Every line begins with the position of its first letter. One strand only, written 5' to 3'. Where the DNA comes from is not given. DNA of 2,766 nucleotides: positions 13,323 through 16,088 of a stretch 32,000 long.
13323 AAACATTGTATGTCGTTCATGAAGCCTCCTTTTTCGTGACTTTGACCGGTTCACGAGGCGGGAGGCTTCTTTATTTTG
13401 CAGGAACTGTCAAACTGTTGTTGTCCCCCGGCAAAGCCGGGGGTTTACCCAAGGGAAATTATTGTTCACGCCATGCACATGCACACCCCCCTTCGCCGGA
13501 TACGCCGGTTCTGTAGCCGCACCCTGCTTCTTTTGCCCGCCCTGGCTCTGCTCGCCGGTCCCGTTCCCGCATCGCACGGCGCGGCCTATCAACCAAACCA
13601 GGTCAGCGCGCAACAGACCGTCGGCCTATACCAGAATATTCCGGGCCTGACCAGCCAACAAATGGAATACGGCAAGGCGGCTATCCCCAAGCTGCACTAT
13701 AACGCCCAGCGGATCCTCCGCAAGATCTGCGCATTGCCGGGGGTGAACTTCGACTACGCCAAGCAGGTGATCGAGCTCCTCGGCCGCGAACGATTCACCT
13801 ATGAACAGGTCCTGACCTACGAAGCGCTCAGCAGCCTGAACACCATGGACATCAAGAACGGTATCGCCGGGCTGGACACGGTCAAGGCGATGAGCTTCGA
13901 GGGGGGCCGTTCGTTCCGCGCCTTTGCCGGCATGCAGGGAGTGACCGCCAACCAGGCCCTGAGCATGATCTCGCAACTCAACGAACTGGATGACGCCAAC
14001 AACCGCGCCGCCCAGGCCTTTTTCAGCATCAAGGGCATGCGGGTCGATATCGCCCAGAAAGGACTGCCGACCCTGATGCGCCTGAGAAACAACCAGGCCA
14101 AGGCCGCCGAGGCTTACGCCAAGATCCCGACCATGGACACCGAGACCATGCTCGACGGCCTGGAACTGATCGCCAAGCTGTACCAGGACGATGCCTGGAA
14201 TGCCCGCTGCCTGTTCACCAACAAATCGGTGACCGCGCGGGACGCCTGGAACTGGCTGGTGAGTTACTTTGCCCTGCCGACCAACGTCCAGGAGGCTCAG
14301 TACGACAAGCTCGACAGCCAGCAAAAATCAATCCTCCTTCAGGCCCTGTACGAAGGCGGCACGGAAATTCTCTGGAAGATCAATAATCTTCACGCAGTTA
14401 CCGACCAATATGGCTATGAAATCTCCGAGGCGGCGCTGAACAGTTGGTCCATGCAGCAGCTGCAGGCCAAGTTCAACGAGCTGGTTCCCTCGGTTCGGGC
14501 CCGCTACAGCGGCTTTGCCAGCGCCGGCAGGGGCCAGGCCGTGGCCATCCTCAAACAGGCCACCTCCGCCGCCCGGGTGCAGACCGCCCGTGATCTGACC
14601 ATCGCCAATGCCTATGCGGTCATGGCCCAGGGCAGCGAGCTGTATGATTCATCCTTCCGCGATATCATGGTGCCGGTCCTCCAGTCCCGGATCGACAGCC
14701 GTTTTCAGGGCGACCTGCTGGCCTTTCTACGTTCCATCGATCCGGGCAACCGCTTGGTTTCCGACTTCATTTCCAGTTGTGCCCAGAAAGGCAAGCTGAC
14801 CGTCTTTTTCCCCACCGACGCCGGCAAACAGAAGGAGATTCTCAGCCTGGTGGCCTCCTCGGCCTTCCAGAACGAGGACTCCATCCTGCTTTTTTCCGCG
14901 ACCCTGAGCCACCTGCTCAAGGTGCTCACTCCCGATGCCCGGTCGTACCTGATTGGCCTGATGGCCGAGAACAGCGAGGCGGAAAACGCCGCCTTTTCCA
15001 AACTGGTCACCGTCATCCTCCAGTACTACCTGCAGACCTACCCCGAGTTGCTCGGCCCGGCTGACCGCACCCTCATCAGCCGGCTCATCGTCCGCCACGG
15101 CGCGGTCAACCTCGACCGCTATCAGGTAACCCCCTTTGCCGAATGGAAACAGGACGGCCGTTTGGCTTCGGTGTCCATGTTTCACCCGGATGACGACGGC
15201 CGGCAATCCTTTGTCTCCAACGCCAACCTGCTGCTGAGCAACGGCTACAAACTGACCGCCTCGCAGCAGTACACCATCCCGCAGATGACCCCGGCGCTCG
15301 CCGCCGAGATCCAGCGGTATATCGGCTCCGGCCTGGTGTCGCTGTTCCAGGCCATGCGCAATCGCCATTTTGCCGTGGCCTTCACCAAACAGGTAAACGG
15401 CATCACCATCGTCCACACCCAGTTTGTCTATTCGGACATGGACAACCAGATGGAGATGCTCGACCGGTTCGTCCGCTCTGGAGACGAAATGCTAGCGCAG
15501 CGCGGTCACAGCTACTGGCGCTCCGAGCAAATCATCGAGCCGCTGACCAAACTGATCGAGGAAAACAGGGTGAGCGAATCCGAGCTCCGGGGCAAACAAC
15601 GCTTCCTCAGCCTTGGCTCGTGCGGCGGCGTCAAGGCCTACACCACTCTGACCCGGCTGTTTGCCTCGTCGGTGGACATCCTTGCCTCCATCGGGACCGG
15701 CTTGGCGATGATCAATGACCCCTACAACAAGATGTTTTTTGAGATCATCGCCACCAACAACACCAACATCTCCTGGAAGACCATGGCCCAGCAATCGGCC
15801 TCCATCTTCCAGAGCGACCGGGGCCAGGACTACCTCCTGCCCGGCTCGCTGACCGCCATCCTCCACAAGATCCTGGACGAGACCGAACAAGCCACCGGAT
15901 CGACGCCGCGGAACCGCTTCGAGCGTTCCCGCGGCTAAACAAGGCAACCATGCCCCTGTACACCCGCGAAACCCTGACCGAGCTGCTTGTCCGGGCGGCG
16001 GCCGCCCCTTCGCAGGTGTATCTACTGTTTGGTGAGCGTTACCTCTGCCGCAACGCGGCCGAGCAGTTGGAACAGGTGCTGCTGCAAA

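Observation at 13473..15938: Orphan 821-aa secreted protein immediately upstream of holA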

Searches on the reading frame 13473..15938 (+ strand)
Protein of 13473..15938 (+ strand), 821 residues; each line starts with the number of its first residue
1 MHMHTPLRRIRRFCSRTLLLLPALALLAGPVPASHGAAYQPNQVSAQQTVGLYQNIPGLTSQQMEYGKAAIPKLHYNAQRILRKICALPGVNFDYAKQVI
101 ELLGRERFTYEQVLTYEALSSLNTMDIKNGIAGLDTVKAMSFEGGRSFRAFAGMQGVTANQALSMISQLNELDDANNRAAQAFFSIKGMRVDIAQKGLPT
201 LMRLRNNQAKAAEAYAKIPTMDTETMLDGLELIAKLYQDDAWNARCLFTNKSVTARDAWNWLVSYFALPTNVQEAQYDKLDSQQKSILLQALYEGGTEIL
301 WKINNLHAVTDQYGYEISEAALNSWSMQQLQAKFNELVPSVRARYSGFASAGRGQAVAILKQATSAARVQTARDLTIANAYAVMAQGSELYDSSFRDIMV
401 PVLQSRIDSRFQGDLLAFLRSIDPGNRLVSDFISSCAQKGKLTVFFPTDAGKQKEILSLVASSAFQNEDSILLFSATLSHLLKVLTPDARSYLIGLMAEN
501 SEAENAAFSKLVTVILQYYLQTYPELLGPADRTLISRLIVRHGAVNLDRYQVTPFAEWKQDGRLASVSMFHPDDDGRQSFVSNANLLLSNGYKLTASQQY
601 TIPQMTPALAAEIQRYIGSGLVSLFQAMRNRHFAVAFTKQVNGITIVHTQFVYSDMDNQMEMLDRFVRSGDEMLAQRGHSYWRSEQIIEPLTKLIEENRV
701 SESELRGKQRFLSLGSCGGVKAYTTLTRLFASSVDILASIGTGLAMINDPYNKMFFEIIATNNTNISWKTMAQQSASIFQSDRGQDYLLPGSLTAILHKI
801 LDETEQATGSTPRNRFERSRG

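Call 3: search_protein_families(library=pfam, proteins=[window:13473-15938:+], max_evalue=1)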
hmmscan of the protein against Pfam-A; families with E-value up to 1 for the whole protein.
window:13473-15938:+ (821 aa): 1 family
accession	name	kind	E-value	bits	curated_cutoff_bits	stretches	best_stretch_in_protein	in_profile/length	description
PF11915.13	DUF3433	-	0.015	16.1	27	1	619-639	53-73/91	Protein of unknown function (DUF3433)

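Call 4: search_protein_families(library=ncbifam, proteins=[window:13473-15938:+], max_evalue=1)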
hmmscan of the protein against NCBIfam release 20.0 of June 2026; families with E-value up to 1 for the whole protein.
window:13473-15938:+ (821 aa): 0 families

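Call 5: search_solved_structures(query=window:13473-15938:+, max_evalue=10)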
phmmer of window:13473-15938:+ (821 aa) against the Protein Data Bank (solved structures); distinct sequences matched with E-value up to 10: 0.

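Call 6: find_homologous_proteins(query=window:13473-15938:+)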
Query window:13473-15938:+ (821 aa): 322 proteins with E <= 0.001 among 8000 candidates; the best 120 are listed.
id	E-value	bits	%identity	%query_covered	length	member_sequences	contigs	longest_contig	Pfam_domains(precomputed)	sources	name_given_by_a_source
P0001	0.0e+0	1822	100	100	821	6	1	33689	-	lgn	-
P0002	0.0e+0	1821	100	100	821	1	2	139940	-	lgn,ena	-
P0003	0.0e+0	1815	100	100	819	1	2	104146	-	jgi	-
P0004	0.0e+0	1672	90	100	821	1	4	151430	-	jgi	jgi:protein-disulfide isomerase-like protein with CxxC motif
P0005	0.0e+0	1600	86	100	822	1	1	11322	-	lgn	-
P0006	0.0e+0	1583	85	100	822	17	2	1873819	-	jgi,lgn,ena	-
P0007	0.0e+0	1462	79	100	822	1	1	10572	-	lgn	-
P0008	0.0e+0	1459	78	99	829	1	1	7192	-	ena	-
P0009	0.0e+0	1457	79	100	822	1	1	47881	-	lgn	-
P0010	0.0e+0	1457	78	100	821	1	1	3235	-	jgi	-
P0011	0.0e+0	1454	79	100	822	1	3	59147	-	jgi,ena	-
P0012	0.0e+0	1453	78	100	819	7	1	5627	-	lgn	-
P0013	0.0e+0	1451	80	97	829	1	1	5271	-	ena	-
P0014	0.0e+0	1449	78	100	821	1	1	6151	-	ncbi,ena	-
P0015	0.0e+0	1448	78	100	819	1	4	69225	-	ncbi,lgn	-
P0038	0.0e+0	1376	75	100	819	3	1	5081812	-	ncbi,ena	-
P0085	0.0e+0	1129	62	99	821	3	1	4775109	-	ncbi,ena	-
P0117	2.6e-266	904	53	96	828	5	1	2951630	-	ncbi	ncbi:hypothetical protein ACLG6S_09180 [Thermodesulfobacteriota bacterium B35]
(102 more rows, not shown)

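Call 12: find_encoding_contigs(protein=P0117, flank=8000, max_places=3)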
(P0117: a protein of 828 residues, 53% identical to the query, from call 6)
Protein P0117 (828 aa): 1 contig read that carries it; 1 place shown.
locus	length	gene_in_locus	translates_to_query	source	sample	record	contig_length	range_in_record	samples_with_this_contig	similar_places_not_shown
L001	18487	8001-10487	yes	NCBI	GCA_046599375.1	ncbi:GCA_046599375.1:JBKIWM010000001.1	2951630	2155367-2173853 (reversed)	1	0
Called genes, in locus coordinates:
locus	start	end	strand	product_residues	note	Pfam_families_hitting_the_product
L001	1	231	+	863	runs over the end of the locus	PF02861:Clp_N, PF23569:NBD_SMAX1, PF00004:AAA, PF17871:AAA_lid_9, PF00004:AAA, PF07724:AAA_2, PF07728:AAA_5, PF10431:ClpB_D2-small, +11 more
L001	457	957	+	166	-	PF03061:4HBT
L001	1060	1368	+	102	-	-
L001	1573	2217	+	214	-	PF01872:RibD_C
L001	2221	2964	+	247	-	-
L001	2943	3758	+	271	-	PF00535:Glycos_transf_2, PF10111:Glyco_tranf_2_2, PF13641:Glyco_tranf_2_3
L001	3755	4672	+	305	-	PF02649:GCHY-1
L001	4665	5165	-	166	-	PF00011:HSP20, PF17886:ArsA_HSP20 (weak)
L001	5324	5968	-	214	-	PF00849:PseudoU_synth_2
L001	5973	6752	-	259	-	-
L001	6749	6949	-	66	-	PF11146:DUF2905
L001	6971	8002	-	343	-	PF00892:EamA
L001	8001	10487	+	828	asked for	-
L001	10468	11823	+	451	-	PF21694:DNA_pol3_delta_C (weak)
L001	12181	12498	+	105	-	PF02617:ClpS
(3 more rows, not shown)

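Call 13: find_encoding_contigs(protein=P0085, flank=8000, max_places=3)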
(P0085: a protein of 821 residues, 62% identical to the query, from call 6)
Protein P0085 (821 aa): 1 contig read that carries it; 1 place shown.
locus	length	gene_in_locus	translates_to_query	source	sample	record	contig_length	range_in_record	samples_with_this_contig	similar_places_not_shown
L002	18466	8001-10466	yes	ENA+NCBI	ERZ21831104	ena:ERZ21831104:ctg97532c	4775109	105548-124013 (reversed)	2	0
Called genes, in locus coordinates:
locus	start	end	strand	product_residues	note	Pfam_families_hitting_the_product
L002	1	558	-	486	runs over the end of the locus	PF02386:TrkH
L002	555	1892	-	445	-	PF02254:TrkA_N, PF02080:TrkA_C, PF02254:TrkA_N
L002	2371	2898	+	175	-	PF00293:NUDIX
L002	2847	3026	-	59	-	-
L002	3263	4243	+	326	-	PF00056:Ldh_1_N, PF02866:Ldh_1_C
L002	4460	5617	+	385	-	-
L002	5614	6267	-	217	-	PF00849:PseudoU_synth_2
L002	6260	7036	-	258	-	-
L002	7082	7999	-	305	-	PF00892:EamA, PF03151:TPT (faint), PF00892:EamA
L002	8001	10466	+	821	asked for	-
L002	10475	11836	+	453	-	PF21694:DNA_pol3_delta_C (faint)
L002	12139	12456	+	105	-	PF02617:ClpS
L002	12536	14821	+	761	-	PF02861:Clp_N, PF05621:TniB (weak), PF00004:AAA, PF17871:AAA_lid_9, PF00004:AAA, PF07724:AAA_2, PF07728:AAA_5, PF10431:ClpB_D2-small, +9 more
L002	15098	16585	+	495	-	PF11853:DUF3373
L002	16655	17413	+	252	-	PF02578:Cu-oxidase_4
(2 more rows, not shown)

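Call 14: find_encoding_contigs(protein=P0038, flank=8000, max_places=3)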
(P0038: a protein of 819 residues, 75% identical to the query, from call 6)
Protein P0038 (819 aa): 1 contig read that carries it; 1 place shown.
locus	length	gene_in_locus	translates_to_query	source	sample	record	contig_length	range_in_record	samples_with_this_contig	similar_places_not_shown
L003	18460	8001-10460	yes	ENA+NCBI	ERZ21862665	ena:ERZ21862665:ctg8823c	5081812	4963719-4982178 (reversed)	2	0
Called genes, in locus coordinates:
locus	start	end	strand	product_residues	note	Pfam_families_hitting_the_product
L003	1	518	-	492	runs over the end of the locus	PF02386:TrkH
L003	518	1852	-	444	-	PF02254:TrkA_N, PF02080:TrkA_C, PF02254:TrkA_N, PF02080:TrkA_C (weak)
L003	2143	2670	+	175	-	PF00293:NUDIX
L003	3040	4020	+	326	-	PF00056:Ldh_1_N, PF02866:Ldh_1_C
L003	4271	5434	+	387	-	PF01476:LysM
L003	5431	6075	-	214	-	PF00849:PseudoU_synth_2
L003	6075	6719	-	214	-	-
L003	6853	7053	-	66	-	PF11146:DUF2905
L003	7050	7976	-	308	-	PF00892:EamA, PF03151:TPT (weak)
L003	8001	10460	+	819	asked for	-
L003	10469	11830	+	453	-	PF21694:DNA_pol3_delta_C (faint)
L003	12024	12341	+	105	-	PF02617:ClpS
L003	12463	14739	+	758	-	PF02861:Clp_N, PF00004:AAA, PF05621:TniB, PF17871:AAA_lid_9, PF00004:AAA, PF07724:AAA_2, PF07728:AAA_5, PF10431:ClpB_D2-small, +7 more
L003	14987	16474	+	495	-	PF11853:DUF3373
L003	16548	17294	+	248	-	PF02578:Cu-oxidase_4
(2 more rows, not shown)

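Call 23: search_protein_representatives(protein=window:13473-15938:+)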
Query: 821 residues. Proteins with E-value up to 0.001 (for the whole library): 93; up to 1e-10: 72; up to 1e-30: 47. The best 93 are listed.
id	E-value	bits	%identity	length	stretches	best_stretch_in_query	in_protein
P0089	0.0e+00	1027.7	61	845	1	41-818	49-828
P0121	9.6e-250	847.6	48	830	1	16-807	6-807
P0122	1.2e-208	711.7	46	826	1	20-801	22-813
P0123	2.0e-187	641.6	44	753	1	73-805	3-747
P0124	3.0e-185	634.4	40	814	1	39-803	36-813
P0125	2.1e-183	628.3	42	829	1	31-811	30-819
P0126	2.1e-174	598.5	41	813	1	21-802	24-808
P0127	7.1e-171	586.8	40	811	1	31-804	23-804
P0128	2.3e-170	585.2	39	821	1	8-804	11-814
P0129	7.5e-167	573.5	50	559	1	5-554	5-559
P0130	9.1e-165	566.7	50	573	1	256-804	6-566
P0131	2.9e-163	561.7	40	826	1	28-805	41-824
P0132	4.2e-158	544.6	40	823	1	15-807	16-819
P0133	3.6e-157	541.5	38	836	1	9-806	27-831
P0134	3.7e-155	534.9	38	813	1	19-801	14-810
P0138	7.5e-151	520.6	36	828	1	50-803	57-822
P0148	5.6e-132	458.3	34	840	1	12-808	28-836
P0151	2.8e-109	383.2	32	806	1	24-801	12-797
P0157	2.4e-72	261.1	28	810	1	69-799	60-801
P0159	1.6e-67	245.1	27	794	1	72-808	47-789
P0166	5.6e-31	124.3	26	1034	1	368-799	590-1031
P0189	1.2e-12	63.7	24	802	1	373-794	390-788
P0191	7.7e-11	57.7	23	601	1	367-793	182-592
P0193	6.2e-10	54.7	26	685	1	373-795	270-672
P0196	9.6e-10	54.1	26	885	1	373-795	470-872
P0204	1.8e-05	40.0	25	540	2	328-599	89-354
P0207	1.4e-04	37.1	36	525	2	709-775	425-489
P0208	1.8e-04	36.7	26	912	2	360-592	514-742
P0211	9.1e-04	34.4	23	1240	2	657-792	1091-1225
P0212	9.7e-04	34.3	26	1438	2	372-458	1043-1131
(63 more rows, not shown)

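Call 24: search_protein_families(library=pfam, proteins=[P0166, P0189, P0191, P0193, P0196, P0204, P0207, P0208, P0211, P0212], max_evalue=0.01)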
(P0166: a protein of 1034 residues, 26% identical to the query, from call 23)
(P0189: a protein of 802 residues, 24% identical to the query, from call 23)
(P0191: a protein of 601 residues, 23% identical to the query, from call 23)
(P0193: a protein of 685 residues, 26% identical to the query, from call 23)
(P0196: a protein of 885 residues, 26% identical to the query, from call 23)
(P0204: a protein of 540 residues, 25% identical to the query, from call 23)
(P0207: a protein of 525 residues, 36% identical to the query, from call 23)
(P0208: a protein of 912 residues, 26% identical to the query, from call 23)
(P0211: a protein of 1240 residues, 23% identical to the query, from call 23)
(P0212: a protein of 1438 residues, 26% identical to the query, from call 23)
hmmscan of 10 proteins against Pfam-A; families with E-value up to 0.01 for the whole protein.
P0166 (1034 aa): 0 families

P0189 (802 aa): 0 families

P0191 (601 aa): 0 families

P0193 (685 aa): 0 families

P0196 (885 aa): 0 families

P0204 (540 aa): 0 families

P0207 (525 aa): 0 families

P0208 (912 aa): 1 family
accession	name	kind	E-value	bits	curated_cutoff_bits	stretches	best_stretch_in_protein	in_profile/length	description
PF09883.16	DUF2110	-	0.0018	19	23.2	0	279-302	3-26/87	DUF2110 central domain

P0211 (1240 aa): 3 families
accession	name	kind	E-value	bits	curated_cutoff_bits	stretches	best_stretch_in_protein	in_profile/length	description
PF22299.1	BRISC_FAM175B_helical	-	0.00069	19.7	27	0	960-1004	5-49/62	BRISC complex subunit FAM175B, helical domain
PF03872.18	RseA_N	-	0.0024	18.8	24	0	556-582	44-70/87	Anti sigma-E protein RseA, N-terminal domain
PF23412.1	zf_RING_Vps8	-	0.0093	16.2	27.3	0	1102-1120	12-29/52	Vps8 RING zinc finger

P0212 (1438 aa): 2 families
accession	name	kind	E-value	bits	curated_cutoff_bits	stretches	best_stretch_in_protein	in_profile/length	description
PF03749.19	SfsA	-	0.0013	19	22.8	0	794-823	100-129/138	Sugar fermentation stimulation protein RE domain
PF06757.18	Ins_allergen_rp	-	0.0013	19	23.2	0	142-184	129-171/174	Insect allergen related repeat, nitrile-specifier detoxification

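Call 25: predict_structure(alignment_id=A1)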
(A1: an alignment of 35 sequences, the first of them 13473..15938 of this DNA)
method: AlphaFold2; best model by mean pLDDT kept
length: 821 residues; sequences in the alignment: 35
mean_pLDDT: 83.5   pTM: 0.76
mean pLDDT of the five models: 83.5, 82.6, 81.4, 80.6, 78.2
residues with pLDDT >= 90: 420; 70-90: 278; 50-70: 64; < 50: 59
segments of 3 or more residues with pLDDT < 50: 1-20, 28-40, 680-682, 738-743, 811-821
pLDDT, mean of each block of 10 residues (from residue 1): 33 37 48 37 81 93 94 91 95 96 90 94 94 92 93 92 92 95 95 93 95 97 96 93 94 93 93 93 92 86 80 68 90 91 91 91 92 93 85 84 94 94 92 85 85 94 85 81 89 92 76 90 89 91 83 84 89 77 92 94 92 92 92 95 94 83 89 73 62 86 78 59 73 59 59 88 85 75 52 77 69 36 27
secondary structure, 60 per line:
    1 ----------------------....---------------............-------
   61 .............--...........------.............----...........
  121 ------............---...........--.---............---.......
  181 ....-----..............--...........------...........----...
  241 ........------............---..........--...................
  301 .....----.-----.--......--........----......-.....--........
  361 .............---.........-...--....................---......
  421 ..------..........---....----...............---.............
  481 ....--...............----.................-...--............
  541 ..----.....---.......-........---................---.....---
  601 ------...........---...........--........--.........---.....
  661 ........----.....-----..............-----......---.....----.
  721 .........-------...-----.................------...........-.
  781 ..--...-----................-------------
elements in order (helices of 4 or more, strands of 3 or more residues): H23-26 H42-53 H61-73 H76-86 H93-105 H110-120 H127-138 H142-152 H159-170 H174-184 H191-203 H206-216 H223-233 H238-248 H255-266 H270-279 H282-305 H319-324 H327-334 H339-344 H346-350 H353-373 H377-385 H392-411 H415-422 H429-438 H442-445 H450-464 H468-484 H487-501 H506-522 H529-542 H547-551 H555-561 E563-570 H574-589 E593-597 H607-617 H621-631 E634-641 E644-652 H656-668 E673-677 H683-696 H702-707 E711-715 H720-729 E737-739 H745-761 H768-778 H793-808
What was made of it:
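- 13596..14387 (+): N-terminal α-solenoid, residues 42–305: about seven helical hairpins with a 32-residue sequence repeat. AF2 secondary structure with pLDDT above 90 (call 25).
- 14427..15155 (+): Helical middle domain, residues 319–561. It carries the superfamily-invariant motif ELY-D-S393-S394-F-R-D (nt 14637–14663). Call 25 for the model.
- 15615..15629 (+): G715-S-C717-G-G719, lying between strand 711–715 and helix 720–729 in a nucleophile-elbow-like arrangement. Cys717 is invariant and is the putative nucleophile. Secondary structure from call 25.
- On LptE (PF04390, LPS-assembly lipoprotein): The protein is 821 aa with three domains (call 25).
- On Clan CD cysteine peptidases (caspase, CHAT, legumain, gingipain): His679 follows strand 673–677 and Cys717 follows strand 711–715 in the AF2 model (call 25).
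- His679 and Cys717 each lie within two residues of the ends of consecutive strands, and GSCGG sits at a strand-to-helix junction (call 25). Two thirds of the protein is α-helical repeat or bundle (call 25). His comes before Cys, each after a hydrophobic β-strand (call 25).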

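Call 27: fold_search(model_id=the predicted structure, library=pdb)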
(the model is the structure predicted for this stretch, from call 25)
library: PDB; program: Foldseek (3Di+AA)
matches with E <= 10: 291; with E <= 0.001: 0
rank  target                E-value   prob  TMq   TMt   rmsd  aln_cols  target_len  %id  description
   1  5nkm_B                1.3e-01  0.51  0.12  0.27  14.9       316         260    9  SMG8-SMG9 complex (released 2017-04-19)
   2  5f0n                  1.8e-01  0.23  0.17  0.15  22.2       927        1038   11  Cohesin subunit Pds5 (released 2016-04-20)
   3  5nkk_D                2.1e-01  0.60  0.13  0.30  13.7       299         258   12  SMG8-SMG9 complex GDP bound (released 2017-04-19)
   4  9m8k_A                2.2e-01  0.44  0.11  0.29  22.8       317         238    9  cryo-EM structure of human TAS2R4 with oligopeptide (released 2026-03-18)
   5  8rsr                  2.3e-01  0.30  0.12  0.21  23.1       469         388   11  Crystal structure of marine actinobacteria clade rhodopsin (MAR) - human GTPase Arf1 (L8K,Q71L) chimera; N state (released 2025-04-02)
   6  2z2i                  2.4e-01  0.99  0.09  0.34   3.8       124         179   12  Crystal structure of Peptidyl-tRNA hydrolase from Mycobacterium tuberculosis (released 2007-07-24)
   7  2z2j_A                2.6e-01  0.98  0.08  0.32   3.8       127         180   11  Crystal structure of Peptidyl-tRNA hydrolase from Mycobacterium tuberculosis (released 2007-07-24)
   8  2wjg_A                2.8e-01  0.90  0.13  0.44   6.8       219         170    9  Structure and function of the FeoB G-domain from Methanococcus jannaschii (released 2009-07-28)
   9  2z2j_B                3.1e-01  0.98  0.09  0.32   4.1       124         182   13  Crystal structure of Peptidyl-tRNA hydrolase from Mycobacterium tuberculosis (released 2007-07-24)
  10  3bl6                  4.4e-01  0.15  0.09  0.22  13.7       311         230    8  Crystal structure of Staphylococcus aureus 5'-methylthioadenosine/S-adenosylhomocysteine nucleosidase in complex with fo (released 2008-06-10)
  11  9d43                  4.4e-01  0.13  0.13  0.11  27.8       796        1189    8  Cryo-EM structure of unliganded yeast Exportin Msn5 (released 2025-03-19)
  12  7ohu_b                4.8e-01  0.41  0.14  0.25  22.5       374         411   10  Nog1-TAP associated immature ribosomal particles from S. cerevisiae after rpL2 expression shut down, population B (released 2021-11-03)
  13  6y32_F                5.0e-01  0.23  0.13  0.25  14.0       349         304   12  Structure of the GTPase heterodimer of human SRP54 and SRalpha (released 2020-09-23)
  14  8v83_b                5.2e-01  0.25  0.10  0.18  20.8       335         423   10  60S ribosome biogenesis intermediate (Dbp10 pre-catalytic structure - Overall map) (released 2024-05-01)
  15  5nkk_B                6.0e-01  0.35  0.13  0.31  13.5       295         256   12  SMG8-SMG9 complex GDP bound (released 2017-04-19)
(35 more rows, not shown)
